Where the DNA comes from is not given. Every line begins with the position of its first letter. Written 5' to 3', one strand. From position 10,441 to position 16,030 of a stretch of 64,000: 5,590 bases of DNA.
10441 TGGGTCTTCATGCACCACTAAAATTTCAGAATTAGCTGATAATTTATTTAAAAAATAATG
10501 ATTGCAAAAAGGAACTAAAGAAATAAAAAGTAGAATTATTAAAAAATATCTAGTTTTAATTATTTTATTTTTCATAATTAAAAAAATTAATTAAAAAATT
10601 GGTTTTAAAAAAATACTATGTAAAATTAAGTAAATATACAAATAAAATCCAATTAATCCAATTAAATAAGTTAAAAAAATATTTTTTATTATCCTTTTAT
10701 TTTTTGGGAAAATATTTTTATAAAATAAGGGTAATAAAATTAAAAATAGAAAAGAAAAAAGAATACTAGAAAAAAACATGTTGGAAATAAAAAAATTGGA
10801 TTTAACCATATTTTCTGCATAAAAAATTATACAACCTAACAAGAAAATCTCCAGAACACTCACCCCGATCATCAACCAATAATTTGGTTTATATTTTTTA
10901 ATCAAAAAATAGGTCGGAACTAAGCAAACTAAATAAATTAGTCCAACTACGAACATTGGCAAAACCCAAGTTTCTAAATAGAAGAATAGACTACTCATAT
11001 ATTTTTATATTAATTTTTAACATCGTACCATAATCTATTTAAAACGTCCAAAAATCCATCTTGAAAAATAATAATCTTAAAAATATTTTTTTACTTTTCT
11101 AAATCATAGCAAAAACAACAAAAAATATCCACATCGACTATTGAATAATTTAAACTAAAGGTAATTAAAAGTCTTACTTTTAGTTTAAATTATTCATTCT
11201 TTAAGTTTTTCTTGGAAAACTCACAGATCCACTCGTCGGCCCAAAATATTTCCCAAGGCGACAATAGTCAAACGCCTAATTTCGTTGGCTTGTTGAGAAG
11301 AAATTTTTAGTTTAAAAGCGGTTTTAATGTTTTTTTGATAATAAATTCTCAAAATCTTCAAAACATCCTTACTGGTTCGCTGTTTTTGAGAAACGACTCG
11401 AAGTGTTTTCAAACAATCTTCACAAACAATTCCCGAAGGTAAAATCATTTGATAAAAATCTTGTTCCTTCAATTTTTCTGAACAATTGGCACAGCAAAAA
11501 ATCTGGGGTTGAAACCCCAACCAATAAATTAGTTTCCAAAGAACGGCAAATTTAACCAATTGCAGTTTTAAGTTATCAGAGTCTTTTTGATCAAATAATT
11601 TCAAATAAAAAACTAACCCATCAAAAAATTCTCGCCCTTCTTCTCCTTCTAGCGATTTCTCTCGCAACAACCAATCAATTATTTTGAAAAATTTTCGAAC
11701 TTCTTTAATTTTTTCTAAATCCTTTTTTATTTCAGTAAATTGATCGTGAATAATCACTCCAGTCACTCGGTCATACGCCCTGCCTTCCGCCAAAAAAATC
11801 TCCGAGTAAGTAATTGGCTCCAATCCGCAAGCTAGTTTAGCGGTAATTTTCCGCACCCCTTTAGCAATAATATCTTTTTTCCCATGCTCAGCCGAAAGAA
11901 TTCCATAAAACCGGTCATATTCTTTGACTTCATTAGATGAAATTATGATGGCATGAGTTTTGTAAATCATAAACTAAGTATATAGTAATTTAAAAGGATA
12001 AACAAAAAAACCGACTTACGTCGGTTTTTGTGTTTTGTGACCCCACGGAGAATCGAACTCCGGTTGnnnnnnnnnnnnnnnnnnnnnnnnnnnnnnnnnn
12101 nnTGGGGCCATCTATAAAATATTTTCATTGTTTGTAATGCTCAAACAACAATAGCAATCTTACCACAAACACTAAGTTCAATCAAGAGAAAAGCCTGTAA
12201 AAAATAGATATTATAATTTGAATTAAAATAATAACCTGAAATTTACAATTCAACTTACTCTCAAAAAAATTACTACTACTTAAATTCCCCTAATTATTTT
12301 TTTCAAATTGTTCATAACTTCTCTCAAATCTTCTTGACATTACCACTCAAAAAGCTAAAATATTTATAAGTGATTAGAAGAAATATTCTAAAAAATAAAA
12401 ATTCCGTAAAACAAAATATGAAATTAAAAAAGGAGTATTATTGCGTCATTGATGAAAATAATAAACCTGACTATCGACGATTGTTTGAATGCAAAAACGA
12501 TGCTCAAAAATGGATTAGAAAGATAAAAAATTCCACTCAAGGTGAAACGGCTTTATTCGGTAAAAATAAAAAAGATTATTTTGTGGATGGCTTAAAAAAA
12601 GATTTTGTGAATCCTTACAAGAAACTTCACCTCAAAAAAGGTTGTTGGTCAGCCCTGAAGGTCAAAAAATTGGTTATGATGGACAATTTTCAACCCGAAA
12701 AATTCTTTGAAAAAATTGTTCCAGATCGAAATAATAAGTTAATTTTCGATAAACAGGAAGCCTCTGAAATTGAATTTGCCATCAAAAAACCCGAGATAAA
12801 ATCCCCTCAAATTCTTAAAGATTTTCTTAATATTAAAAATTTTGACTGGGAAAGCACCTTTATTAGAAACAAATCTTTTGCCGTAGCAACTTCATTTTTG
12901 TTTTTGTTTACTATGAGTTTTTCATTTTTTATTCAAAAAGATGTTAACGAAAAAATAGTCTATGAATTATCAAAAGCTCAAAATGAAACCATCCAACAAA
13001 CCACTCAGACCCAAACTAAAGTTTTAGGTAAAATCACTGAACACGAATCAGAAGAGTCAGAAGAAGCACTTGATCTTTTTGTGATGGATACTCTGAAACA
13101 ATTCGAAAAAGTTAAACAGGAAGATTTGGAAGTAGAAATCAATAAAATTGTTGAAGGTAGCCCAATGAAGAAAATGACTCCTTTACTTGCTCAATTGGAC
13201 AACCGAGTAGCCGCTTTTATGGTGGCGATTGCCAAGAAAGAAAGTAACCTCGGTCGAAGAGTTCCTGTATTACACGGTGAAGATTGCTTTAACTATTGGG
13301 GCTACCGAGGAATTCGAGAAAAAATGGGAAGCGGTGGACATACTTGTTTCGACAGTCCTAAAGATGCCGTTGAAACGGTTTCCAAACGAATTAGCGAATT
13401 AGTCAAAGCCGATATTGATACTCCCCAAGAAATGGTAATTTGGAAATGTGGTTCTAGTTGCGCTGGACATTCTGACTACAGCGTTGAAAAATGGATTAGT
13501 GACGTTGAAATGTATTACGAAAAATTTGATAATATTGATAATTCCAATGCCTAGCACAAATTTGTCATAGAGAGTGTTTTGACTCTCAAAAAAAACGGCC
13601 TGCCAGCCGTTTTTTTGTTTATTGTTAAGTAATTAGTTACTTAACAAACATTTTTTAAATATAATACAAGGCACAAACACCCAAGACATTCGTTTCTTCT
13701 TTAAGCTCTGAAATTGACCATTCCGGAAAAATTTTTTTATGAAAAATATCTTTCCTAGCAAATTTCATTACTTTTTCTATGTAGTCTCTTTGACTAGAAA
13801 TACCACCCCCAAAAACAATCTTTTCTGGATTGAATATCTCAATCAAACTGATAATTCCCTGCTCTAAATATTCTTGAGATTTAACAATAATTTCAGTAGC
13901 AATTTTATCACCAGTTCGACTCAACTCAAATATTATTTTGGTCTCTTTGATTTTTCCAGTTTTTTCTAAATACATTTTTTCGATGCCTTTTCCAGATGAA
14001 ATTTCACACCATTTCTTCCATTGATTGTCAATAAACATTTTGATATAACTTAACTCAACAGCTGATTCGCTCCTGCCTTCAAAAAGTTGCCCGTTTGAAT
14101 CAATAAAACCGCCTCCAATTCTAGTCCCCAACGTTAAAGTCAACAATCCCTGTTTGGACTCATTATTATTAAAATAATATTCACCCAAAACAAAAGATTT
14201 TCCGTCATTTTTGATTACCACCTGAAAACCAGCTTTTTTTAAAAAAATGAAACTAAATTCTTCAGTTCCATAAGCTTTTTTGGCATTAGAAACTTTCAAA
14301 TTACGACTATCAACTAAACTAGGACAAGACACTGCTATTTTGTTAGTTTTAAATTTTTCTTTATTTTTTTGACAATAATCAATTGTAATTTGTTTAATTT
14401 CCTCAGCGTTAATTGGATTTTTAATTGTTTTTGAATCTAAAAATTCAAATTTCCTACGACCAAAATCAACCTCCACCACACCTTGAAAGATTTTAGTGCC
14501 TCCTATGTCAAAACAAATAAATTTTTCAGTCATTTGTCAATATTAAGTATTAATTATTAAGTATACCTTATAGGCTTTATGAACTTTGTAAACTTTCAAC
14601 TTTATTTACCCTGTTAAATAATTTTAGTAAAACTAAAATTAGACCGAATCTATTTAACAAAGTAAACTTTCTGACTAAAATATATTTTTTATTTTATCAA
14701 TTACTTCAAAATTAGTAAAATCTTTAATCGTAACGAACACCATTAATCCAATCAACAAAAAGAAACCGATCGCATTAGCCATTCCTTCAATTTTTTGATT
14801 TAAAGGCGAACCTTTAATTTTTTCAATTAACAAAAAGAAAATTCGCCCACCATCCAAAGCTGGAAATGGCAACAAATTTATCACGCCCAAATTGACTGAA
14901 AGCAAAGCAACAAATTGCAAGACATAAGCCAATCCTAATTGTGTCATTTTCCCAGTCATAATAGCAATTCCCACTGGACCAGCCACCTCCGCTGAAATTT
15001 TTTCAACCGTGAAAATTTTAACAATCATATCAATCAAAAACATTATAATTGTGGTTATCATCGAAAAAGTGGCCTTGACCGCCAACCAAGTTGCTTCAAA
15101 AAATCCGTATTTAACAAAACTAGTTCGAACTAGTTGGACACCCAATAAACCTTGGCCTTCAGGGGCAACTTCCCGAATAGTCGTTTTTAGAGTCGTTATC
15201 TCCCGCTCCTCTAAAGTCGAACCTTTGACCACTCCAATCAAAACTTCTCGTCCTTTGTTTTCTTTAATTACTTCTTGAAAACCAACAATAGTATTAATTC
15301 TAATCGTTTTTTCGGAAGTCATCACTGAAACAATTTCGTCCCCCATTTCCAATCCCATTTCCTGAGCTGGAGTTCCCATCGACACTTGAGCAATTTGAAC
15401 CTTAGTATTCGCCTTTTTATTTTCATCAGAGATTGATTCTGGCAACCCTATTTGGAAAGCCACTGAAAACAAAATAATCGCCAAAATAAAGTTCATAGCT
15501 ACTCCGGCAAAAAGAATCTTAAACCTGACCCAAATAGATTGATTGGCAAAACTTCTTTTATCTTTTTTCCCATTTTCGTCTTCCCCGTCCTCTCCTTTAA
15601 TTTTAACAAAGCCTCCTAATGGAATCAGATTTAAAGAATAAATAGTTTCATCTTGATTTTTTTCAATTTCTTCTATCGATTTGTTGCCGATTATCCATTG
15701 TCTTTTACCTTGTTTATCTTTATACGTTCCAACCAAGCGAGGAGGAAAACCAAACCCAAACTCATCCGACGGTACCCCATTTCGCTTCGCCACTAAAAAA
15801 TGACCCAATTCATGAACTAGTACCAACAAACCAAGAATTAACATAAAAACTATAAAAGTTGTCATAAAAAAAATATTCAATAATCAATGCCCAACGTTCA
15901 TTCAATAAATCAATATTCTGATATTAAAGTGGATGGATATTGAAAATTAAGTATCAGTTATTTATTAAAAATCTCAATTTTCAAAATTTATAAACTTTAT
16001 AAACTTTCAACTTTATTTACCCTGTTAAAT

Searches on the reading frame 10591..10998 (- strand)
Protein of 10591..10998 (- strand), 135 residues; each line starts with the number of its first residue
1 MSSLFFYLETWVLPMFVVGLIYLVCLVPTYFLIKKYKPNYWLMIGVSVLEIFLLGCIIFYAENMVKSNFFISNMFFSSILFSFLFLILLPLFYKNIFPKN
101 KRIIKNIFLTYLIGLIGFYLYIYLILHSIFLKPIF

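Call 53: search_protein_families(library=pfam, proteins=[window:10591-10998:-], max_evalue=0.1)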
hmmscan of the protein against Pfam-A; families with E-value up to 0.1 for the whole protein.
window:10591-10998:- (135 aa): 0 families
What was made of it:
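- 10591..10998 (-): A 135-aa multi-pass membrane protein gene 15 nt upstream. It forms a conserved gene pair with the hydrolase. It has no Pfam hit (call 53).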

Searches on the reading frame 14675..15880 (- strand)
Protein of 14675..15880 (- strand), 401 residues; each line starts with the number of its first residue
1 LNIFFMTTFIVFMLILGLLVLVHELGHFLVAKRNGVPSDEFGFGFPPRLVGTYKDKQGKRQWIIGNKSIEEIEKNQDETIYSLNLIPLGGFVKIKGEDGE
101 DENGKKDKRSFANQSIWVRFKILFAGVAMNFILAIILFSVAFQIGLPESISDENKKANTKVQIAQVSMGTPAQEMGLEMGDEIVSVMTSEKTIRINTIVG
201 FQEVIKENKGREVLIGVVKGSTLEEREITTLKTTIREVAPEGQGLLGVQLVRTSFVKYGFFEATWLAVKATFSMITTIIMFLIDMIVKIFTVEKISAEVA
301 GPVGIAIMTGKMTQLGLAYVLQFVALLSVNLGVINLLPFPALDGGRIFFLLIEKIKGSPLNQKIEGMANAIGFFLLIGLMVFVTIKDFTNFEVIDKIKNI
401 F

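Call 60: search_protein_families(library=pfam, proteins=[window:14675-15880:-], max_evalue=0.001)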
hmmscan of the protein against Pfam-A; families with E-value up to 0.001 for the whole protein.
window:14675-15880:- (401 aa): 2 families
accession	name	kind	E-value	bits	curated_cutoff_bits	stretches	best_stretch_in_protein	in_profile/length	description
PF02163.28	Peptidase_M50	-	2.4e-55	187.7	27.2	2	73-378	41-220/221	Peptidase family M50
PF17820.7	PDZ_6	-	0.00041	20.5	27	1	163-215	2-50/54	PDZ domain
